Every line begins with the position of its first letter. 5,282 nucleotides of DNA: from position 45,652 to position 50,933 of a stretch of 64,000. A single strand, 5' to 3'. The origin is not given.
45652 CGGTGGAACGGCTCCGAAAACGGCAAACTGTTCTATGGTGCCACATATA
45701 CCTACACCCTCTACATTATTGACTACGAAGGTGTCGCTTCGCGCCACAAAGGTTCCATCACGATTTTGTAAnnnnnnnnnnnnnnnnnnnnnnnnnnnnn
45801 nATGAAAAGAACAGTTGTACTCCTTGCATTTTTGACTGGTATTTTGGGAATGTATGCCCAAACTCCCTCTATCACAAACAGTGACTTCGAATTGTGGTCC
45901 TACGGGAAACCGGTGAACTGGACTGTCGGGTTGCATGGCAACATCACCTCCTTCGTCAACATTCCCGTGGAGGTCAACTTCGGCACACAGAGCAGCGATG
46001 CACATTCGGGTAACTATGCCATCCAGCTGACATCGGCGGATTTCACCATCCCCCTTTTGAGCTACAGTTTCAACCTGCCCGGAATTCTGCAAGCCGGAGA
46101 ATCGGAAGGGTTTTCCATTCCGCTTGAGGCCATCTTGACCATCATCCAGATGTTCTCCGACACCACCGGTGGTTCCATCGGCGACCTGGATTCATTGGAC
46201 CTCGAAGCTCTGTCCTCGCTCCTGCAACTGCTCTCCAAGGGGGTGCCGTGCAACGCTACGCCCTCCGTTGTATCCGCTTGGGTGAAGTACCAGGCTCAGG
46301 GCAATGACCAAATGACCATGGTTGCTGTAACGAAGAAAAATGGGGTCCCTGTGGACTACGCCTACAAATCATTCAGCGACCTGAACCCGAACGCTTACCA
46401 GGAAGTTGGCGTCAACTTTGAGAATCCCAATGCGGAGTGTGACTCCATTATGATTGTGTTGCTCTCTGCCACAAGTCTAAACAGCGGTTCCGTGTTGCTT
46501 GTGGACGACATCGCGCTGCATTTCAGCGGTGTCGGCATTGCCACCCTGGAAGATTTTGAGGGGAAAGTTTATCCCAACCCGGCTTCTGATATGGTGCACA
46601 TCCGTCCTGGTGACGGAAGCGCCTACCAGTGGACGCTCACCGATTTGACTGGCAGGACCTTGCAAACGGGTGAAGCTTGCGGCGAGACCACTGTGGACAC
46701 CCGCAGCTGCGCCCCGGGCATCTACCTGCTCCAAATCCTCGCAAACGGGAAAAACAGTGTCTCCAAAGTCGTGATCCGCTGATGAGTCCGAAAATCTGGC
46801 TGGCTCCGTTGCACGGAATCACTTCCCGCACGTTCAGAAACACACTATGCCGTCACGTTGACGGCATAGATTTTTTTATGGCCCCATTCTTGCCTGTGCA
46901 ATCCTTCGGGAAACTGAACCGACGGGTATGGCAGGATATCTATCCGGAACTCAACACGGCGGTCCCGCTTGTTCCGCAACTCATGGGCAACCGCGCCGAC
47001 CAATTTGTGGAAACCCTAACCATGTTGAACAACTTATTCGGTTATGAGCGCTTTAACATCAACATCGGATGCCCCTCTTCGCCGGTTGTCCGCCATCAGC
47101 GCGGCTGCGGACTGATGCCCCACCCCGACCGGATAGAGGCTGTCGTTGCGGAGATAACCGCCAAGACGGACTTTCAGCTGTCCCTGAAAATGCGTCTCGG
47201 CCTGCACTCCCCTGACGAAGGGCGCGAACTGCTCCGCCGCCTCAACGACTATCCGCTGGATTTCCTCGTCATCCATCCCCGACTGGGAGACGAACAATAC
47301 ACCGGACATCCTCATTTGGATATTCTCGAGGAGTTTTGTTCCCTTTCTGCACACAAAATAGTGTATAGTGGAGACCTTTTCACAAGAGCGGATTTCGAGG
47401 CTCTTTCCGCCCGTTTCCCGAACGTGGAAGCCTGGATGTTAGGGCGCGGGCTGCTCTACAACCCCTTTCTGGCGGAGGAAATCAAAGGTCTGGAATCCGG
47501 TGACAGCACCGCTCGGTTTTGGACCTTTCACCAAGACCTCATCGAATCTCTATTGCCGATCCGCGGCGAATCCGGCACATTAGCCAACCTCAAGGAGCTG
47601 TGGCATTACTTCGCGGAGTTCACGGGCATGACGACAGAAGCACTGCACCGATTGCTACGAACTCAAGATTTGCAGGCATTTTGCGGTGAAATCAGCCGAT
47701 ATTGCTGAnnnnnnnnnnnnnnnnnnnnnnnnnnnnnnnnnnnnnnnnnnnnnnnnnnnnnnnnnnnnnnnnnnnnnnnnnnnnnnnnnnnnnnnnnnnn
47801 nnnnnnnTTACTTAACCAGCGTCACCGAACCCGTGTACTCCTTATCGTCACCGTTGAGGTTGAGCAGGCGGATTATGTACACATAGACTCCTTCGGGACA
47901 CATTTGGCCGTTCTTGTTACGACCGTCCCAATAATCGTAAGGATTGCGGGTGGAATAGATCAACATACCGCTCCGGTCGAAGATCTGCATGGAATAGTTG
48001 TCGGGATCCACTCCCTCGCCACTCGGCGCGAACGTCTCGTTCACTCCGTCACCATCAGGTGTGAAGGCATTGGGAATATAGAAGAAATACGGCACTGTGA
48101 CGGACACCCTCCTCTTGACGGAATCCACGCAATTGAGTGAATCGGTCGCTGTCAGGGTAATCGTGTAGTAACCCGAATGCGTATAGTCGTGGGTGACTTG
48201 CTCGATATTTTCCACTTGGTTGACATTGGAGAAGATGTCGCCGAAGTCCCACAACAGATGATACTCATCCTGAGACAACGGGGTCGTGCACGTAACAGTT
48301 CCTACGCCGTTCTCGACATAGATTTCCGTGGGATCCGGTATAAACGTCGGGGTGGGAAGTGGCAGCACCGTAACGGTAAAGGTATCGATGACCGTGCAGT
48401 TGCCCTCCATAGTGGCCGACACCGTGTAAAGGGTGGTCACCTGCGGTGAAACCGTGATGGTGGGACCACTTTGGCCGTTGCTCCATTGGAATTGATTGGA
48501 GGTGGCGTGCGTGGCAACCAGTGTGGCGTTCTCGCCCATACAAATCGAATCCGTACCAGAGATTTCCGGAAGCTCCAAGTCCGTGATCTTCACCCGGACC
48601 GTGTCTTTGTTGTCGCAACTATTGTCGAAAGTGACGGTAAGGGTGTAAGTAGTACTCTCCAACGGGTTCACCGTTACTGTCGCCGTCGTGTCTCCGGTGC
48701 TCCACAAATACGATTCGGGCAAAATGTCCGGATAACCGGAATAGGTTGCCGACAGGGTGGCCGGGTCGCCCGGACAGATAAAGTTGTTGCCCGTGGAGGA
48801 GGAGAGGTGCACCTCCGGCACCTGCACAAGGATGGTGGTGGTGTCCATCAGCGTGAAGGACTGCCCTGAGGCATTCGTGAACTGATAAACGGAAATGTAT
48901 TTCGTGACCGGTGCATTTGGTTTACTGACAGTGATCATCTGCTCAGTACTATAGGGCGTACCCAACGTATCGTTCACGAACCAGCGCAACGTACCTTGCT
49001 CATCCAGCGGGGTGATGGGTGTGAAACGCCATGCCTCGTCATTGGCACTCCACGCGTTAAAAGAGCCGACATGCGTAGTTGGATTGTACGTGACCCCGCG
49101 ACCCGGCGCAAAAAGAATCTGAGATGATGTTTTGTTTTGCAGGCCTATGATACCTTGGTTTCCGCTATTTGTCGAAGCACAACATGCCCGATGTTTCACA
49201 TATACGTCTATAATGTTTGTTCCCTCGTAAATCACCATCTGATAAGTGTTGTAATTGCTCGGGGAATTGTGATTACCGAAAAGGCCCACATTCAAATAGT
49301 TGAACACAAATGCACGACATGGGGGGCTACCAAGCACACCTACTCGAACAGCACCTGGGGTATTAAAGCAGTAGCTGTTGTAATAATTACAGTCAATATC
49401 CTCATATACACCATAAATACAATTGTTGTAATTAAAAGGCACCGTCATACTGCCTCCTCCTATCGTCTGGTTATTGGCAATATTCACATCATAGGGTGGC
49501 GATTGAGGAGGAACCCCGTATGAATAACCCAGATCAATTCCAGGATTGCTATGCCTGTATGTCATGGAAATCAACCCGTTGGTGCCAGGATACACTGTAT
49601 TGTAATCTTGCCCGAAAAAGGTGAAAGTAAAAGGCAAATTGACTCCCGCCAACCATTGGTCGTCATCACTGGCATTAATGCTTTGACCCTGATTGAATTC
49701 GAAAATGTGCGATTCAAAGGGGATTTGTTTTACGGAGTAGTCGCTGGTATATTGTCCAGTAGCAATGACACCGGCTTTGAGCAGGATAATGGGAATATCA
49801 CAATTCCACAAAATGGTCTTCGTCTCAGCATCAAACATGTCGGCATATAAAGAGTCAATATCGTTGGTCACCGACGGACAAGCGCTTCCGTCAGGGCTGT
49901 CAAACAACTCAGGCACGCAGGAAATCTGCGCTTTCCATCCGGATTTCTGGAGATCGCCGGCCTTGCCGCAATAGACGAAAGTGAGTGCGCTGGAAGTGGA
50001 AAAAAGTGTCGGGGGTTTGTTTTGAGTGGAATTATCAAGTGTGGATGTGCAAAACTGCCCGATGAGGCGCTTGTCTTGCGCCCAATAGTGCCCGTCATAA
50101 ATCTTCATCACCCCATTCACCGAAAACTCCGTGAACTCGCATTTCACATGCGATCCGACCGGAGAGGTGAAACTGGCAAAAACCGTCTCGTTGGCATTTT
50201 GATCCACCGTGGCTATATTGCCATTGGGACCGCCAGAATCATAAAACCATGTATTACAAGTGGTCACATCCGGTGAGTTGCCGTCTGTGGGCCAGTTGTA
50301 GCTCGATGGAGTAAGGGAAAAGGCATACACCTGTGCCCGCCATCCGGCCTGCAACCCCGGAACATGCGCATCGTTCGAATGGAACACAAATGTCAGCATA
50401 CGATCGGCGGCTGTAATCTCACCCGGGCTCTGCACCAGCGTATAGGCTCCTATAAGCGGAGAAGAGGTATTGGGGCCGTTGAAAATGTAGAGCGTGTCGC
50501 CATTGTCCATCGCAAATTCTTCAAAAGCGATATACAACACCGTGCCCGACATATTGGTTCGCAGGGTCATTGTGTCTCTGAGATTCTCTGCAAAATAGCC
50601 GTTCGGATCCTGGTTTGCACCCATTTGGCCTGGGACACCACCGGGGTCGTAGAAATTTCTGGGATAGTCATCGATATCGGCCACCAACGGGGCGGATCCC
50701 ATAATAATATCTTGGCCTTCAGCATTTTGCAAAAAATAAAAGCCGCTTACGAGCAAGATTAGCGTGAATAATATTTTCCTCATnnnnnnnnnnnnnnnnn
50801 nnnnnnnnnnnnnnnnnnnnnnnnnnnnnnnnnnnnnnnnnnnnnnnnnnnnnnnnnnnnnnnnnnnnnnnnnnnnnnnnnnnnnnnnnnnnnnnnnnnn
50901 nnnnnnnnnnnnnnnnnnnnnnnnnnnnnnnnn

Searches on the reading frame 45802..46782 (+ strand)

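Call 88: search_protein_families(library=pfam, max_evalue=0.00001, proteins=[window:45802-46782:+])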
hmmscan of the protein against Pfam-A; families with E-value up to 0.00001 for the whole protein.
window:45802-46782:+ (326 aa): 1 family
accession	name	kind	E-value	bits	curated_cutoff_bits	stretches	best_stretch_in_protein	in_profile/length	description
PF18962.6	Por_Secre_tail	-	2.5e-11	44.2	27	1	256-325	1-75/75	Secretion system C-terminal sorting domain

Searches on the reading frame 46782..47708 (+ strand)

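Call 88: search_protein_families(library=pfam, max_evalue=0.00001, proteins=[window:46782-47708:+])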
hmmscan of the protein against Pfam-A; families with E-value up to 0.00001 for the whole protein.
window:46782-47708:+ (308 aa): 1 family
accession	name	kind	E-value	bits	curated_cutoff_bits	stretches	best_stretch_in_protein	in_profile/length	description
PF01207.24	Dus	-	1.3e-28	100.5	20.4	1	7-239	2-232/311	Dihydrouridine synthase (Dus)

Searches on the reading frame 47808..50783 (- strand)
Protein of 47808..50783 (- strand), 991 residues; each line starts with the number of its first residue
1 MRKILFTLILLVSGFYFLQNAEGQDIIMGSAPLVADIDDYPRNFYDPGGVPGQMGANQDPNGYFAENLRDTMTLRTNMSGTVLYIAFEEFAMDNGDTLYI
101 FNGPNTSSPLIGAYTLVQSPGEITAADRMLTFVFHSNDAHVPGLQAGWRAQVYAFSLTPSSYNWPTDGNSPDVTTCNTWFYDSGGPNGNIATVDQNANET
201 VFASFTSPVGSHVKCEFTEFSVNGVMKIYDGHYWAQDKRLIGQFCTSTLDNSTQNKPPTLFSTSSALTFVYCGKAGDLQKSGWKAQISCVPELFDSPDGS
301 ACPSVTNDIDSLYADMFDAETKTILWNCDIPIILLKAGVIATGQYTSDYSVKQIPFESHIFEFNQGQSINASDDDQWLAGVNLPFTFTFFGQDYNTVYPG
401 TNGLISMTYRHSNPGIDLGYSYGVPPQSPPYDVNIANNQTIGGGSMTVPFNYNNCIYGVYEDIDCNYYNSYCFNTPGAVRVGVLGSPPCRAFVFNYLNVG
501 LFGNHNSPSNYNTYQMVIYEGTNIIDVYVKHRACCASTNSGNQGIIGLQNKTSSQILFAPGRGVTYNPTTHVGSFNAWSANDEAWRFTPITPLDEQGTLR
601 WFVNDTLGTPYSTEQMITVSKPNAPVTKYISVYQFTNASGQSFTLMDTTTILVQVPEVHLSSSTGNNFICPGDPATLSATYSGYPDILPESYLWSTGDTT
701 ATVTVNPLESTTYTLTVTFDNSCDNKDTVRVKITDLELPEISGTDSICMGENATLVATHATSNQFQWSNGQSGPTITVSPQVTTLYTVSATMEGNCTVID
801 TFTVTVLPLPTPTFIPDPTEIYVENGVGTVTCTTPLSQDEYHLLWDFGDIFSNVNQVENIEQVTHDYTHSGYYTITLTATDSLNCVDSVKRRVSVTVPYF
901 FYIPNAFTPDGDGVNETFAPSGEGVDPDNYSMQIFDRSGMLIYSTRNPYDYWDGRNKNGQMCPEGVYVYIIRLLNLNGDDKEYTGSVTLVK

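Call 89: search_protein_families(library=pfam, max_evalue=0.00001, proteins=[window:47808-50783:-])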
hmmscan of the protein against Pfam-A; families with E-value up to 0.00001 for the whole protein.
window:47808-50783:- (991 aa): 4 families
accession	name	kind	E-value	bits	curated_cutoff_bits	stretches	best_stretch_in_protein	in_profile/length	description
PF13585.12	CHU_C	-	3.6e-18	65.9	27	1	903-989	3-86/86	CHU_C Type IX secretion signal domain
PF18911.6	PKD_4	-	1.9e-10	41.1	27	1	835-897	29-85/85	PKD domain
PF00801.26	PKD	-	3e-09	37.2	23.5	1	829-887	16-73/80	PKD domain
PF00431.26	CUB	-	8.2e-06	26.6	21.4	0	83-140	39-101/110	CUB domain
